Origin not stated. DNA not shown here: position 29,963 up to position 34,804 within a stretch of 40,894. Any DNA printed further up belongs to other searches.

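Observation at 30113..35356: Giant kinase fused to a restriction-endonuclease-fold domain, translationally coupled to a PP2C phosphatase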

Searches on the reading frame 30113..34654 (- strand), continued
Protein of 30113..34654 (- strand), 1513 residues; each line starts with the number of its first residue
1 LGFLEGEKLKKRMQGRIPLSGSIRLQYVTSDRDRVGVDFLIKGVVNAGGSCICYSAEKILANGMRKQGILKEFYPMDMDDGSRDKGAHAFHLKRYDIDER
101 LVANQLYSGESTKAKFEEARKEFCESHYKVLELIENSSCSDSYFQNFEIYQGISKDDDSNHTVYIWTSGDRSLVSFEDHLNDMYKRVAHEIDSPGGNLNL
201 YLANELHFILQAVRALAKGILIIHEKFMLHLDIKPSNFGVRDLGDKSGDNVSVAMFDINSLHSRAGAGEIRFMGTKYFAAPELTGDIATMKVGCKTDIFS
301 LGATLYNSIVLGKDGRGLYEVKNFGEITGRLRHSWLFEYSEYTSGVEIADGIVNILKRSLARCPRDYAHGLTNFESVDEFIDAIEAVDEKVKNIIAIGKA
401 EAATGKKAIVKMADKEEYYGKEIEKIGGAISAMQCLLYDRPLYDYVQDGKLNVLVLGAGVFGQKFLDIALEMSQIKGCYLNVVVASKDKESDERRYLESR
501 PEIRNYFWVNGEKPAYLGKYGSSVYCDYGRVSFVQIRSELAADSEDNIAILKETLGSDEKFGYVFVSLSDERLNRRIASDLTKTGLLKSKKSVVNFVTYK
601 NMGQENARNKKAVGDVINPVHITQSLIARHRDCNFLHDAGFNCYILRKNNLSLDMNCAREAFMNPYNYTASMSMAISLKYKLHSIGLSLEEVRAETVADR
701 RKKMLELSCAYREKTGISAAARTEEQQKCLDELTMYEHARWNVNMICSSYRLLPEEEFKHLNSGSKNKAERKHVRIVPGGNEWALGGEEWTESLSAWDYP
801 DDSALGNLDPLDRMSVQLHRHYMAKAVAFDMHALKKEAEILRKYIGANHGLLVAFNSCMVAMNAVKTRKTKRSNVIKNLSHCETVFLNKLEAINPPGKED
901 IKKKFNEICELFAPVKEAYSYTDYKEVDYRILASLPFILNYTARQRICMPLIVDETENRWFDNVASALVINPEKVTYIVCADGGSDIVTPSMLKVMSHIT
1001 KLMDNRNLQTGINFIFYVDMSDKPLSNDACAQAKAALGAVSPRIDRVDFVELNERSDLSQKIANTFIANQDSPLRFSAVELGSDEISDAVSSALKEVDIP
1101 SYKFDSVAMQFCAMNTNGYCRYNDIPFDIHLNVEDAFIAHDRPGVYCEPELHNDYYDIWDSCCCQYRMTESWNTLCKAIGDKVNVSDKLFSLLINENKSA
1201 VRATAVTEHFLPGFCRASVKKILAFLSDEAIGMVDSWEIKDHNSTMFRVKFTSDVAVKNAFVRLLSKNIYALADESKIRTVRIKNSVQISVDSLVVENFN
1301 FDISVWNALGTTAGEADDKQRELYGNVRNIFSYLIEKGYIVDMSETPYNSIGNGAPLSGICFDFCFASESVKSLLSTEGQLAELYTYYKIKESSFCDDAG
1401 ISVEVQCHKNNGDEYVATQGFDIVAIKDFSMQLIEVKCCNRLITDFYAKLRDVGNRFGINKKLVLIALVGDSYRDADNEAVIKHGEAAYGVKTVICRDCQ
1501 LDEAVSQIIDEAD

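Call 15: find_encoding_contigs(protein=P0018, flank=10000, max_places=2)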
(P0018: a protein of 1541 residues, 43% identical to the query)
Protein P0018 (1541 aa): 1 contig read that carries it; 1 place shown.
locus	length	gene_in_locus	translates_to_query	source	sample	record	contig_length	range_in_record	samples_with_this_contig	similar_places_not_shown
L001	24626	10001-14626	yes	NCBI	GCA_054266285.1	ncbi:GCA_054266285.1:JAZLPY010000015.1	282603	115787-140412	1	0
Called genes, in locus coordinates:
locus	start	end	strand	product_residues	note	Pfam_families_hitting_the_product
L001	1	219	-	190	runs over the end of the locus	PF00574:CLP_protease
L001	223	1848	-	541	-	PF02534:T4SS-DNA_transf, PF10412:TrwB_AAD_bind, PF12696:TraG-D_C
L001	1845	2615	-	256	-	-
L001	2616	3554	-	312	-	-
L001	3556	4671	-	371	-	-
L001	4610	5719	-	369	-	PF21196:PcrA_UvrD_tudor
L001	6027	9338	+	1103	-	-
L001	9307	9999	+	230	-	PF13672:PP2C_2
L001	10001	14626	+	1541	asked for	PF00069:Pkinase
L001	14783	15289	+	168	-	-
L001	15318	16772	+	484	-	PF08937:ThsB_TIR (faint), PF13676:TIR_2, PF01580:FtsK_SpoIIIE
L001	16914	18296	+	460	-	PF01582:TIR (weak), PF13676:TIR_2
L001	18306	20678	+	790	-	PF01582:TIR (weak), PF13676:TIR_2, PF08238:Sel1 (weak)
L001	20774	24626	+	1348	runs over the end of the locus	PF13676:TIR_2, PF23381:Beta-prop_IFT122_1st, PF24796:WDR55, PF24805:EIF3I, PF24814:WD40_Prp19, PF25173:Beta-prop_WDR3_1st, PF25174:Beta-prop_THOC3, PF25175:Beta-prop_WDR5, +43 more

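Call 16: find_encoding_contigs(protein=P0076, flank=10000, max_places=2)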
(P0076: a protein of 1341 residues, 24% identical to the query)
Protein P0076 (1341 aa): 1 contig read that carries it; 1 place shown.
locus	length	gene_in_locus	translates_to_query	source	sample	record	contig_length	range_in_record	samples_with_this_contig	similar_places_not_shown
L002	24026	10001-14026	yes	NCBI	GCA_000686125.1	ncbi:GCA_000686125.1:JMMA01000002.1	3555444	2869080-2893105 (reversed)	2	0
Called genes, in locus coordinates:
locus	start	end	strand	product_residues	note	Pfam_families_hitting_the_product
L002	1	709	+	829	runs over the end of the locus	PF12704:MacB_PCD (weak), PF02687:FtsX, PF12704:MacB_PCD, PF02687:FtsX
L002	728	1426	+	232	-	PF00005:ABC_tran, PF13304:AAA_21 (faint)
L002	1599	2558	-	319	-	-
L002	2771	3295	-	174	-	PF00881:Nitroreductase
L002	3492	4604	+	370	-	PF12682:Flavodoxin_4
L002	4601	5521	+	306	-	PF00561:Abhydrolase_1 (faint), PF12697:Abhydrolase_6 (weak), PF00326:Peptidase_S9 (weak), PF12146:Hydrolase_4 (weak)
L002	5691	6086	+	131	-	PF01243:PNPOx_N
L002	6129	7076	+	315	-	-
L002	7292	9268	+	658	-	-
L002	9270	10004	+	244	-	PF13672:PP2C_2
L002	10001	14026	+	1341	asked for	PF00069:Pkinase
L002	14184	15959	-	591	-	PF07973:tRNA_SAD, PF00587:tRNA-synt_2b, PF03129:HGTP_anticodon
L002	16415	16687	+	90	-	-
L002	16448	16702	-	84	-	-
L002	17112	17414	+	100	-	PF04316:FlgM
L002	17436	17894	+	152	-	PF05130:FlgN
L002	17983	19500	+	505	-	PF22638:FlgK_D1, PF06429:Flg_bbr_C (weak)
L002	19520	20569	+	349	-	PF00669:Flagellin_N (faint)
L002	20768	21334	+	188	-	PF20074:DUF6470 (faint)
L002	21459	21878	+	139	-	PF02623:FliW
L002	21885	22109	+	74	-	PF02599:CsrA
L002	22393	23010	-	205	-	-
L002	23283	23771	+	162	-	-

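Call 17: find_encoding_contigs(protein=P0044, flank=10000, max_places=3)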
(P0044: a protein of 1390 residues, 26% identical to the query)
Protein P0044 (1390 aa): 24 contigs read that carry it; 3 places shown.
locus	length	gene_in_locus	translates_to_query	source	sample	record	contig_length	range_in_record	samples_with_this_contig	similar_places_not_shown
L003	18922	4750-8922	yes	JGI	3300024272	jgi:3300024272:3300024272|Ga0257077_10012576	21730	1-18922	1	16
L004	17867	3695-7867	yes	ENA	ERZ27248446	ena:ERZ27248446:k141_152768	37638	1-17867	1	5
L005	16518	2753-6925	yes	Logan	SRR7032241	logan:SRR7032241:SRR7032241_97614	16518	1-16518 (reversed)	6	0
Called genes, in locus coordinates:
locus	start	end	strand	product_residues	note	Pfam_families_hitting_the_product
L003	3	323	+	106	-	?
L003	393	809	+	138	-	PF10502:Peptidase_S26, PF00717:Peptidase_S24 (weak), PF10502:Peptidase_S26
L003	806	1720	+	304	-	-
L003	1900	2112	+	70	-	PF13443:HTH_26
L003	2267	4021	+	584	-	-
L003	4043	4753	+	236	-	PF13672:PP2C_2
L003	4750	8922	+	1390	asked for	PF00069:Pkinase, PF09002:Card1_endonuc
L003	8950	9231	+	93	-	PF02026:RyR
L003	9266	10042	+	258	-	PF00891:Methyltransf_2, PF13489:Methyltransf_23 (weak), PF02390:Methyltransf_4 (weak), PF13847:Methyltransf_31, PF08241:Methyltransf_11 (weak), PF08242:Methyltransf_12, PF13649:Methyltransf_25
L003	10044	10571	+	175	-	PF26558:DHQS_2nd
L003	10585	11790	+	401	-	PF01582:TIR (weak), PF13676:TIR_2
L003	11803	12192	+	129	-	PF01042:Ribonuc_L-PSP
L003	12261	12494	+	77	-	-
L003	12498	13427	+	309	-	-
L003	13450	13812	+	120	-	PF06949:DUF1292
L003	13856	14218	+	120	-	-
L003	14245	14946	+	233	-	PF00149:Metallophos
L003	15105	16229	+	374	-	PF21196:PcrA_UvrD_tudor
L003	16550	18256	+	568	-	PF00664:ABC_membrane, PF00005:ABC_tran, PF02463:SMC_N (faint), PF13304:AAA_21 (faint)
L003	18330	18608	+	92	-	-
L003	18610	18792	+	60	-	-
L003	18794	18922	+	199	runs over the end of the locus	-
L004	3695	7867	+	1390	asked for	PF00069:Pkinase, PF09002:Card1_endonuc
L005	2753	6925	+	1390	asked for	PF00069:Pkinase, PF09002:Card1_endonuc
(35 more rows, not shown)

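Call 24: search_protein_families(library=ncbifam, proteins=[window:30113-34654:-], max_evalue=0.01)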
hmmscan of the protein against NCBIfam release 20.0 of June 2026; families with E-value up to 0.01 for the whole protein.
window:30113-34654:- (1513 aa): 4 families
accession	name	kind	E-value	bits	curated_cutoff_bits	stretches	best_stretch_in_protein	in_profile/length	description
NF033483.0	PknB_PASTA_kin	equivalog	0.00012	21.2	450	1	210-308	110-201/563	Stk1 family PASTA domain-containing Ser/Thr kinase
NF043056.1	T4SS_LegK1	equivalog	0.00066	18.4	550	1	223-305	205-280/516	Dot/Icm T4SS effector kinase LegK1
NF047741.1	antiphage_MADS6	equivalog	0.00078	18.1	460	1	209-310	301-398/612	methylation-associated defense system protein kinase MAD6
NF038150.1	lanthi_synth_IV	equivalog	0.0011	17.3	650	1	209-308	300-389/851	class IV lanthionine synthetase LanL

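Call 29: find_encoding_contigs(protein=P0003, flank=10000, max_places=1)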
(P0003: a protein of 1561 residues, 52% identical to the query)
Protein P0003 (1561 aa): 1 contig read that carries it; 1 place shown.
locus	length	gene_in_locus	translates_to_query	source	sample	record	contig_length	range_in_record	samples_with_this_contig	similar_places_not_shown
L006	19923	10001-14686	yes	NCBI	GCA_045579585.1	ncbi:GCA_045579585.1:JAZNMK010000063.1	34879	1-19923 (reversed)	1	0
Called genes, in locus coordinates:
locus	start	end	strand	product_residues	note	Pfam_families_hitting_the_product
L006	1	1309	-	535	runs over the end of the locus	PF02534:T4SS-DNA_transf, PF10412:TrwB_AAD_bind, PF12696:TraG-D_C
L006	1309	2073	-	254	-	-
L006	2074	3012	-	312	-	-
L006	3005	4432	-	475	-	-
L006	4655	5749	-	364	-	-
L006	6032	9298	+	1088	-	-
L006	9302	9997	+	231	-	PF13672:PP2C_2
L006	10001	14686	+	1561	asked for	PF00069:Pkinase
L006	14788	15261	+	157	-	-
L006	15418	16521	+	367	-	PF10263:SprT-like (weak)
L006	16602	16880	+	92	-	-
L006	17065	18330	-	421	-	-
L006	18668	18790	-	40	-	-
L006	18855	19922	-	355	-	?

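Call 30: find_encoding_contigs(protein=P0015, flank=10000, max_places=1)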
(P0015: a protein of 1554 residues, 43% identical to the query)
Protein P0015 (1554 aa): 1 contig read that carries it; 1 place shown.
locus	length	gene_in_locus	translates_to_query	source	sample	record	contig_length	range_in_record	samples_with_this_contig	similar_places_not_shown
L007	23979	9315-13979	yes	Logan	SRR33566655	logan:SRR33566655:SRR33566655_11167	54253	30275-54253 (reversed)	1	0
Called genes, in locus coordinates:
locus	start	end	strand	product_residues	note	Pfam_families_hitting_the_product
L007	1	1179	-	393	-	?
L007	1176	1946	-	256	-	-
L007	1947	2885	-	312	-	-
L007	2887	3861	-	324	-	-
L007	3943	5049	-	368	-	PF21196:PcrA_UvrD_tudor (weak)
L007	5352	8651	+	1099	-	-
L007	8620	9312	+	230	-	PF13672:PP2C_2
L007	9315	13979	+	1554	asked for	PF00069:Pkinase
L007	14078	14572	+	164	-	-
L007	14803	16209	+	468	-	PF01582:TIR (weak), PF13676:TIR_2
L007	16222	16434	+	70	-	-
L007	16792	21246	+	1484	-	PF13676:TIR_2, PF05729:NACHT, PF23381:Beta-prop_IFT122_1st, PF25174:Beta-prop_THOC3 (weak), PF25174:Beta-prop_THOC3, PF25174:Beta-prop_THOC3, PF25175:Beta-prop_WDR5, PF24814:WD40_Prp19, +20 more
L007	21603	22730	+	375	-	PF10263:SprT-like (faint)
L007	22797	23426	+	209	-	-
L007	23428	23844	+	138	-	-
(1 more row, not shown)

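Call 31: find_encoding_contigs(protein=P0088, flank=10000, max_places=1)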
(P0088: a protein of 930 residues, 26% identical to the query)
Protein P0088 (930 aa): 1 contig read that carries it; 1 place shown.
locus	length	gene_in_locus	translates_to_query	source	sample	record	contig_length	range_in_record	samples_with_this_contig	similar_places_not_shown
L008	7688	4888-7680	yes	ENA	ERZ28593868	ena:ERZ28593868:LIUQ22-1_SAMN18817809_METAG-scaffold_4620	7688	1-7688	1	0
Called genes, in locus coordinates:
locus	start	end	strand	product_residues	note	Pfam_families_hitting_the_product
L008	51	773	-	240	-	PF18950:DUF5694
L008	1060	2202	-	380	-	PF01551:Peptidase_M23, PF08239:SH3_3 (weak)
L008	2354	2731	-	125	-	-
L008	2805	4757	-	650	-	-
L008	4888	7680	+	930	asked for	PF00069:Pkinase, PF02026:RyR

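Call 43: find_related_loci(query=A4, collection=genome_contigs, flank=10000)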
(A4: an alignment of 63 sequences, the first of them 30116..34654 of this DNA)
Query A4 (1513 aa) in genome_contigs; peptide patterns used: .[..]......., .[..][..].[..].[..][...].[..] (x = any residue, [..] = any of these).
600 stretches matched a pattern (row limit reached: there are more); 213 encode a relative of the query (tblastn E <= 1e-3); the best 80 are kept; 80 distinct loci.
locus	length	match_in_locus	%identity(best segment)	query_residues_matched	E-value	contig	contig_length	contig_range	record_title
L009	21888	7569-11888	37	4-1467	0e+0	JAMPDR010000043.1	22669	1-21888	MAG: Ruminococcus sp. isolate NALB_7823_32 Scaffold_#43__SCF_043___22669_bp, whole genome shotgun sequence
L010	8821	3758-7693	27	39-1467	4e-111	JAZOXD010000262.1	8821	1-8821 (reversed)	MAG: Eubacteriales bacterium isolate T1900045516_YK20190210.MAGScoT_cleanbin_000025 SGB_7611_k141_1098698, whole genome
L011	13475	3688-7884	25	15-1473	3e-92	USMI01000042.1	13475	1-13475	uncultured Clostridiales bacterium isolate UMGS1859 genome assembly, contig: NODE_2420_length_13475_cov_29.646647, whole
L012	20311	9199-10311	26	111-504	7e-11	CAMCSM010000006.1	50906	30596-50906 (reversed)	MAG: Methylacidiphilum sp. Phi isolate LH-02apr19-147 genome assembly, contig: LH-02apr19-C1069, whole genome shotgun se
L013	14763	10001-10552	32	208-385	3e-9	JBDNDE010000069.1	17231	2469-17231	MAG: Gemmataceae bacterium isolate RM_bin2_OCT21 C69, whole genome shotgun sequence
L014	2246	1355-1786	28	210-366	4e-9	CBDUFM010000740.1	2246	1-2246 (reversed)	MAG TPA_asm: uncultured bacterium isolate SRR22808126_binner23_Refined_68 genome assembly, contig: ERZ25043457.45807, wh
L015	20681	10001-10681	25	216-452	5e-9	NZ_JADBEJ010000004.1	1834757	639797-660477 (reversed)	Amycolatopsis roodepoortensis strain DSM 46661 Ga0415177_04, whole genome shotgun sequence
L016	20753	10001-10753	27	134-413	3e-8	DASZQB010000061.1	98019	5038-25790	MAG TPA_asm: Verrucomicrobiales bacterium isolate SMAG_U5986 k141_445435, whole genome shotgun sequence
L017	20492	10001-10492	27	213-364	2e-8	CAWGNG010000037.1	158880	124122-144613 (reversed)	MAG: uncultured Planctomycetaceae bacterium isolate MFD01112.bin.1.69 genome assembly, contig: contig_4575, whole genome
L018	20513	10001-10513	27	206-396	2e-8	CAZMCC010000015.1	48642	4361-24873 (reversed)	MAG TPA_asm: uncultured Phycisphaeraceae bacterium isolate SRP302447_co2_784 genome assembly, contig: NODE_2085_length_4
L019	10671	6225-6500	35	213-306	2e-8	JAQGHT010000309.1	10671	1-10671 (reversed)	MAG: Planctomycetaceae bacterium isolate RYN_440 scaffold_3295432, whole genome shotgun sequence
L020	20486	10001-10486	25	210-387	5e-8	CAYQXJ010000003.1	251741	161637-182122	MAG TPA_asm: uncultured candidatus Brocadiaceae bacterium isolate SRP141376_co1_249 genome assembly, contig: NODE_48_len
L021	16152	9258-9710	30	218-386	8e-8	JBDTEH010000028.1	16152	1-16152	MAG: Kofleriaceae bacterium isolate cluster2_bin.199 k127_1393830, whole genome shotgun sequence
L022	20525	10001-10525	28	206-386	9e-8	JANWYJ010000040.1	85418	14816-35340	MAG: Gemmata sp. isolate SKYG68 k141_642663, whole genome shotgun sequence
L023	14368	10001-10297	35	213-309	9e-8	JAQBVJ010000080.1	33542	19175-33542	MAG: Planctomycetota bacterium isolate casp150-mb.177 NODE_3432_length_33542_cov_0.368687, whole genome shotgun sequence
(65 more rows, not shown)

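Call 44: find_related_loci(query=A4, collection=viral_contigs, flank=10000)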
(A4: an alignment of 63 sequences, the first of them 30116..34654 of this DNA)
Query A4 (1513 aa) in viral_contigs; peptide patterns used: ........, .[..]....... (x = any residue, [..] = any of these).
599 stretches matched a pattern (row limit reached: there are more); 6 encode a relative of the query (tblastn E <= 1e-3); 6 distinct loci.
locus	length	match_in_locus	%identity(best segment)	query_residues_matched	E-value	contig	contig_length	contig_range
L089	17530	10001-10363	30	182-316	1e-8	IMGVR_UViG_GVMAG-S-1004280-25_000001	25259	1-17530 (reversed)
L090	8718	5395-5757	30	182-316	1e-8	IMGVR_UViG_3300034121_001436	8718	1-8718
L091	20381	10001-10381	29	196-306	2e-7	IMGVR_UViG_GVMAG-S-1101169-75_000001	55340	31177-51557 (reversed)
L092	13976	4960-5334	27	195-322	5e-7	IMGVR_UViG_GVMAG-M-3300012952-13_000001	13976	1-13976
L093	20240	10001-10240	35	214-305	2e-5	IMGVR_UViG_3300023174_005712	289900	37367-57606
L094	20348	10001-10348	27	205-327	3e-5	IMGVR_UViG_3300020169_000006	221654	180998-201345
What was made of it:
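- Tried and rejected: The IMG/VR scan gave only giant-virus kinases and no family member (call 44).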
